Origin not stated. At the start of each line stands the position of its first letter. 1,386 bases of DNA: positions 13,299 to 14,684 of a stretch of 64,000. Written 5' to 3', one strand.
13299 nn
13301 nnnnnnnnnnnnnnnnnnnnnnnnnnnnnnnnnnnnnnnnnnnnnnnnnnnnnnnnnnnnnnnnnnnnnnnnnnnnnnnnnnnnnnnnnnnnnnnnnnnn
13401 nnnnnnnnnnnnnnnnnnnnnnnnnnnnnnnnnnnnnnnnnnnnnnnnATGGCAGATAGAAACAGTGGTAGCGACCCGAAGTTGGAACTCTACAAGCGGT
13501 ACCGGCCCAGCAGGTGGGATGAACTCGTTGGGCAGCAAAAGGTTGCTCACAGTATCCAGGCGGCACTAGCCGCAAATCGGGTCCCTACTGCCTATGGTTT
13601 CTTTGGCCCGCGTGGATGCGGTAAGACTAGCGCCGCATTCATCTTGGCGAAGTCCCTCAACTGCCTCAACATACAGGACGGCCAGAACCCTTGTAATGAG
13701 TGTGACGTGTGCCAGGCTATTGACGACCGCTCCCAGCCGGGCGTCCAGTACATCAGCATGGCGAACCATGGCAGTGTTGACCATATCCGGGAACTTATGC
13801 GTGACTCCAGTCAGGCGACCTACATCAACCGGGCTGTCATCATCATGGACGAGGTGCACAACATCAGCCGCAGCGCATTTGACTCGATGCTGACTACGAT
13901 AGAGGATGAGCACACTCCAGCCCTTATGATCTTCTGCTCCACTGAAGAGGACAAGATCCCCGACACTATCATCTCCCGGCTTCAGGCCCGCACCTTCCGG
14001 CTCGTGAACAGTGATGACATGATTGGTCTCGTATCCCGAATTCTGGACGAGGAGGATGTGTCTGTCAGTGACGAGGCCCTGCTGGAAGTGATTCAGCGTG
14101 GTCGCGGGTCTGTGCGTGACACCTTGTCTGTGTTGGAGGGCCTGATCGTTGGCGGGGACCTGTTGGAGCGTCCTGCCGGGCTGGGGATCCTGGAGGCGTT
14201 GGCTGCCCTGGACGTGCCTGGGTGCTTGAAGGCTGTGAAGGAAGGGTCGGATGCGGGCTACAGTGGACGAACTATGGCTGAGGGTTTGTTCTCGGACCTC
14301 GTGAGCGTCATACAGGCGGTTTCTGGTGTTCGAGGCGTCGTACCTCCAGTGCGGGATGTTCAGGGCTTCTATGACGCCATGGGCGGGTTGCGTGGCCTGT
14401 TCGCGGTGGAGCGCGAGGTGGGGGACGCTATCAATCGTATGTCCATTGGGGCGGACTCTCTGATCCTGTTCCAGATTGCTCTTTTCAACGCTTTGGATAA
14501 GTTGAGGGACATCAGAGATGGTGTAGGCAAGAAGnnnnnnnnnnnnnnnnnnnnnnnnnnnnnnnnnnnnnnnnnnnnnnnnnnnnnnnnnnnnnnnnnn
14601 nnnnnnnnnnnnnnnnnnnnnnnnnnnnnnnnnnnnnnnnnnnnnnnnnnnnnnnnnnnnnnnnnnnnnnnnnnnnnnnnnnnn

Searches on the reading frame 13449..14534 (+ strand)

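Call 30: search_protein_families(library=pfam, proteins=[window:13449-14534:+], max_evalue=0.001)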
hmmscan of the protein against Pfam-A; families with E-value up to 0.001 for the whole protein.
window:13449-14534:+ (362 aa): 8 families
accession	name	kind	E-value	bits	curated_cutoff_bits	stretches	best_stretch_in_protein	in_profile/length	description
PF13177.12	DNA_pol3_delta2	-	1.1e-28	100.6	27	1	28-184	1-158/161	DNA polymerase III, delta subunit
PF00004.35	AAA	-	2.1e-10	41.6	21.2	1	51-181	3-126/131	ATPase family associated with various cellular activities (AAA)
PF05496.18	RuvB_N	-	5.7e-07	29.9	27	1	19-72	2-59/159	Holliday junction DNA helicase RuvB P-loop domain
PF13401.12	AAA_22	-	6.9e-06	26.8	27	1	52-155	11-113/130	AAA domain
PF22608.2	DNAX_ATPase_lid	-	3.8e-05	23.8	27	1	196-233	7-44/49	DNA polymerase III clamp loader subunit, ATPase lid domain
PF03215.21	Rad17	-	7.4e-05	23.2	23.8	1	14-166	9-174/186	Rad17 P-loop domain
PF13173.12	AAA_14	-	0.00062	20.2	27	0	49-174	5-107/129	AAA domain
PF07728.20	AAA_5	-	0.00073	20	22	0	53-157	6-96/139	AAA domain (dynein-related subfamily)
